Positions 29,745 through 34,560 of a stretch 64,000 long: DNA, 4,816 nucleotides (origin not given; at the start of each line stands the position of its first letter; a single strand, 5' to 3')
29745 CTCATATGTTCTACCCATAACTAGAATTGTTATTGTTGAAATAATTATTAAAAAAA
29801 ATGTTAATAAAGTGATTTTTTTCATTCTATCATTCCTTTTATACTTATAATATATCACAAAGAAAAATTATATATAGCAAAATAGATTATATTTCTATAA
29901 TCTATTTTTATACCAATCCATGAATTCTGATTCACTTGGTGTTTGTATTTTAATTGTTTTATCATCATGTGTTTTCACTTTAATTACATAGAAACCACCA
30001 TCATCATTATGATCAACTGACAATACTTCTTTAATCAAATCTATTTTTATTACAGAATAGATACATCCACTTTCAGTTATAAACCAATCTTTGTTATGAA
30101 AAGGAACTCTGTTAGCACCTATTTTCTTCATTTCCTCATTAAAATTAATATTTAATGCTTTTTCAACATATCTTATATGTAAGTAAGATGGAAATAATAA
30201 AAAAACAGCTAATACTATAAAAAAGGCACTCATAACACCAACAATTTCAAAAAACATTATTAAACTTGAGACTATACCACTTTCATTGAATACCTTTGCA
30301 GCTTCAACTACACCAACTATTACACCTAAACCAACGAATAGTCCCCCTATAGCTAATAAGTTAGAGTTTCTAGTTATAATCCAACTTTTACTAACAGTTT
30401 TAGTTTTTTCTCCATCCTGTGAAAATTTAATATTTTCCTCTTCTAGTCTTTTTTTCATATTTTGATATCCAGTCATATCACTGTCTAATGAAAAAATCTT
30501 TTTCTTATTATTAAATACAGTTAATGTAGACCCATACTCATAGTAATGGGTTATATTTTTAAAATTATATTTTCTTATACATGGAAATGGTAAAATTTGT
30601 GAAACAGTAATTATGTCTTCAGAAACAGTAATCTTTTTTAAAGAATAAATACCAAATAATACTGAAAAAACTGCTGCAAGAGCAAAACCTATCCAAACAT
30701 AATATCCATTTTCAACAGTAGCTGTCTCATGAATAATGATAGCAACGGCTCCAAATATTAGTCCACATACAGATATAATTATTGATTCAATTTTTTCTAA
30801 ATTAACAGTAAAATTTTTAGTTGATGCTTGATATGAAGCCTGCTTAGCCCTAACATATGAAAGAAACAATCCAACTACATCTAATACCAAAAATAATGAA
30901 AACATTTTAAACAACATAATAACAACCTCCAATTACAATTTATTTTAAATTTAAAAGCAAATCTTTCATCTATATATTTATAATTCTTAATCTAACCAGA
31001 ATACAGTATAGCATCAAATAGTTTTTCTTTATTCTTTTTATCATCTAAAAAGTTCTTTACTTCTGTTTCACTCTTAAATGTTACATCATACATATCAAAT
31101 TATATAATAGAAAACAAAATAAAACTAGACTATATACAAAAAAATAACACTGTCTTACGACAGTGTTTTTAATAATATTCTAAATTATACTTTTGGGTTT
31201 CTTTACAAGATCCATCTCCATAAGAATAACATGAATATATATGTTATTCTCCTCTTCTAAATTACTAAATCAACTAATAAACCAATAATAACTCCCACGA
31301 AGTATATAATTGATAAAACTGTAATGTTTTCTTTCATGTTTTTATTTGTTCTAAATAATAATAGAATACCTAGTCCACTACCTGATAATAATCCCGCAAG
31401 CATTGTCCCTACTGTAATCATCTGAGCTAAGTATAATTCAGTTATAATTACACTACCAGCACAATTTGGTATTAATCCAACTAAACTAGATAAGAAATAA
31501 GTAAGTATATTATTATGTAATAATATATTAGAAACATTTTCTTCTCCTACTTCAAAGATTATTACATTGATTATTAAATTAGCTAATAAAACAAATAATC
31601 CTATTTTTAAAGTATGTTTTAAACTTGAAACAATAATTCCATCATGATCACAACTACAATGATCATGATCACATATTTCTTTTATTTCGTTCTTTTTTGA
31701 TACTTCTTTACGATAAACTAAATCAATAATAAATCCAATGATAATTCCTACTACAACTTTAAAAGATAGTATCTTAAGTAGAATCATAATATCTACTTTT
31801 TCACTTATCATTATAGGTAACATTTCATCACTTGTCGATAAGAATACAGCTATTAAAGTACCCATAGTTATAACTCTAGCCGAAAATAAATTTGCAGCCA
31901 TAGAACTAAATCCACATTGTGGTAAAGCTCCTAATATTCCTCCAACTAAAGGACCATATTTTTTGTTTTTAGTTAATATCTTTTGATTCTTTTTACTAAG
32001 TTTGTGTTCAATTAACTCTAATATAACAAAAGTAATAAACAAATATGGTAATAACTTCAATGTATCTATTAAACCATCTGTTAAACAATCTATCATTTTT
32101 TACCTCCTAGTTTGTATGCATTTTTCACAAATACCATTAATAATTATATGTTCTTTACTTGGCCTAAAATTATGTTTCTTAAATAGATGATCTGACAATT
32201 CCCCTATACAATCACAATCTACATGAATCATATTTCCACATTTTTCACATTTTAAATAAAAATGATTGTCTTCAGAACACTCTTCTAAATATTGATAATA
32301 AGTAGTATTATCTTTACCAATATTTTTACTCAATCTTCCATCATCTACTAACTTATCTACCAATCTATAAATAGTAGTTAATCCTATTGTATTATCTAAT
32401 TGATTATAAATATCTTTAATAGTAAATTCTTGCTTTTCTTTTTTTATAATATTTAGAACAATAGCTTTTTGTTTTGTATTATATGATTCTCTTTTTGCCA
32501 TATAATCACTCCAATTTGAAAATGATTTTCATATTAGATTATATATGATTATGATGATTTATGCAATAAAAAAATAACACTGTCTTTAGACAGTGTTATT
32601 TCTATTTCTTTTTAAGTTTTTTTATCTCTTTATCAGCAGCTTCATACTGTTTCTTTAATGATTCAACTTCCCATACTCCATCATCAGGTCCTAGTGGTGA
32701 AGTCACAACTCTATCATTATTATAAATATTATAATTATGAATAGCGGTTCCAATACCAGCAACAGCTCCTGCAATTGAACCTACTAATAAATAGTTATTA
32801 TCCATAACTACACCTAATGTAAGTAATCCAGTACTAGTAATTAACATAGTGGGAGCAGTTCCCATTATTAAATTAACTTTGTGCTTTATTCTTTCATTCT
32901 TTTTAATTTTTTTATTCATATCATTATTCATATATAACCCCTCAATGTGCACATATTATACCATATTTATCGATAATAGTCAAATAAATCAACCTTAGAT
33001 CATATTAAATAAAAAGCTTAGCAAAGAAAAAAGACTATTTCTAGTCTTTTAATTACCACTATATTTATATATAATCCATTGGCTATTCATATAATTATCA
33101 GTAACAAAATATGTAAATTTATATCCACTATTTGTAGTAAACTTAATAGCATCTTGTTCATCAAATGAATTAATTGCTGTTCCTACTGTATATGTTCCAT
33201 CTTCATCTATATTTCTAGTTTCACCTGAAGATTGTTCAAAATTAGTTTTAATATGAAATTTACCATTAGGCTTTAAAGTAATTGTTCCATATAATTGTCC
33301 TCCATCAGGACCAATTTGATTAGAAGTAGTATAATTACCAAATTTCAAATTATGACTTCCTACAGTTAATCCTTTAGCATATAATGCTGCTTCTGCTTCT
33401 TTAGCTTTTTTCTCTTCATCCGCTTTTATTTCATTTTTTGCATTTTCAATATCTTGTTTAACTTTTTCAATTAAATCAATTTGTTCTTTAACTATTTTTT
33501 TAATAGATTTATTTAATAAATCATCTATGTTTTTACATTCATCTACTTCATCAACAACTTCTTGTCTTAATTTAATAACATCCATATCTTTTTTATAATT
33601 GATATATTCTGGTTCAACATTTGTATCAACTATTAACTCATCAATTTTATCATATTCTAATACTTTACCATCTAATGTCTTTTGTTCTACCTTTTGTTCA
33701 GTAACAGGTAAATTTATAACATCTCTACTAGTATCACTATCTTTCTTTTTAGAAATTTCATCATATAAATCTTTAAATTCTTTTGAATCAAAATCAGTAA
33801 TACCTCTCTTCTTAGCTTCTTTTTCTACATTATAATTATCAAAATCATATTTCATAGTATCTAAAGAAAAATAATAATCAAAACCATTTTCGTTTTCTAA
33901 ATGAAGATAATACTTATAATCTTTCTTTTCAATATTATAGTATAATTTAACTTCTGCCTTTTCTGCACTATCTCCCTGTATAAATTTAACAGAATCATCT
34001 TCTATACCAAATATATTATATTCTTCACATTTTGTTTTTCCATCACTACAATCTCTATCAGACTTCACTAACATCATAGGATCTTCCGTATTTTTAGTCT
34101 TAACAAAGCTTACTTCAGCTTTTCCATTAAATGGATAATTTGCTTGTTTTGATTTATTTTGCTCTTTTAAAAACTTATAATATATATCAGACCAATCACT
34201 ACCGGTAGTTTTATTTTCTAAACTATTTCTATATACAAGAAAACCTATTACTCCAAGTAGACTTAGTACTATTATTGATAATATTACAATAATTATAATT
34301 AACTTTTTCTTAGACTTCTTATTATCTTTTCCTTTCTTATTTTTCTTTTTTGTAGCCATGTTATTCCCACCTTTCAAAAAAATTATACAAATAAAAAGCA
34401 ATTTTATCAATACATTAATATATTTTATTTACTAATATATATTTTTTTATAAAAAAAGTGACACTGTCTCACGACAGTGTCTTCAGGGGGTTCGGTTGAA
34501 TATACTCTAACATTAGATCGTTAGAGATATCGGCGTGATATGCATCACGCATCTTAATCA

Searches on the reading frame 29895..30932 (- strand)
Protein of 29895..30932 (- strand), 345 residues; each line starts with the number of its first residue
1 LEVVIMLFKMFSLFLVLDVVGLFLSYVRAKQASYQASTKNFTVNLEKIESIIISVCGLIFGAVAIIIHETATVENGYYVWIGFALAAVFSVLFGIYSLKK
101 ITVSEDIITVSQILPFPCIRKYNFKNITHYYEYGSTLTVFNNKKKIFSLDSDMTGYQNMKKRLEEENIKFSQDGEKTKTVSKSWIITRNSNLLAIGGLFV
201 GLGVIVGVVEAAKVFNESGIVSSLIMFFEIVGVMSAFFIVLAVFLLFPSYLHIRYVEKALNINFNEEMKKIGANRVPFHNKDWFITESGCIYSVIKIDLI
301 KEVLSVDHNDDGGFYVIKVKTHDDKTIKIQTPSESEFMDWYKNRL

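Call 16: search_protein_families(library=pfam, proteins=[window:29895-30932:-], max_evalue=0.001)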
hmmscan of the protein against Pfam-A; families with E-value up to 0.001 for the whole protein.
window:29895-30932:- (345 aa): 1 family
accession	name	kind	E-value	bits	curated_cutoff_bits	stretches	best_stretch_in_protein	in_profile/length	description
PF20197.3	DUF6560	-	7.3e-07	30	27.8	1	34-155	37-154/174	Family of unknown function (DUF6560)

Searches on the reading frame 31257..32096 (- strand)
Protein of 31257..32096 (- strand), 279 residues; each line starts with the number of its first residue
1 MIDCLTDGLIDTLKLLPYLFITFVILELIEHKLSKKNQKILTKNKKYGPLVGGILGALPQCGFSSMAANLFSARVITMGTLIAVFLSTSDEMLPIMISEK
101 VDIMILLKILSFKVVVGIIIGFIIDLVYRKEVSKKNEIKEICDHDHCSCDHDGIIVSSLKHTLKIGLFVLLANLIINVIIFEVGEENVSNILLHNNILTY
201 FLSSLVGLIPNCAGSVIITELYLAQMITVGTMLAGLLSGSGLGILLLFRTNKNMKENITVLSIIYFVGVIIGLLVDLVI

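Call 79: search_protein_families(library=pfam, proteins=[window:31257-32096:-], max_evalue=0.05)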
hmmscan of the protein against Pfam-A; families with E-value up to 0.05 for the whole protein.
window:31257-32096:- (279 aa): 1 family
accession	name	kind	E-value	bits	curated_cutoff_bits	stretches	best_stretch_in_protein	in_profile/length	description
PF11449.14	ArsP_2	-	1.1e-26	94.2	32.5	2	17-179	19-180/359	Putative, 10TM heavy-metal exporter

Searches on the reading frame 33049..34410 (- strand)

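Call 16: search_protein_families(library=pfam, proteins=[window:33049-34410:-], max_evalue=0.001)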
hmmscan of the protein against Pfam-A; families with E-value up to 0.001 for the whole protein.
window:33049-34410:- (453 aa): 0 families

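Call 79: search_protein_families(library=pfam, proteins=[window:33049-34410:-], max_evalue=0.05)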
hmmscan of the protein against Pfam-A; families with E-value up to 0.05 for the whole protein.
window:33049-34410:- (453 aa): 1 family
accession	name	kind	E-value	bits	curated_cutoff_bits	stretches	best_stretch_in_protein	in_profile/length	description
PF14296.11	O-ag_pol_Wzy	-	0.029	13.5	26.6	0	5-62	95-277/468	O-antigen polysaccharide polymerase Wzy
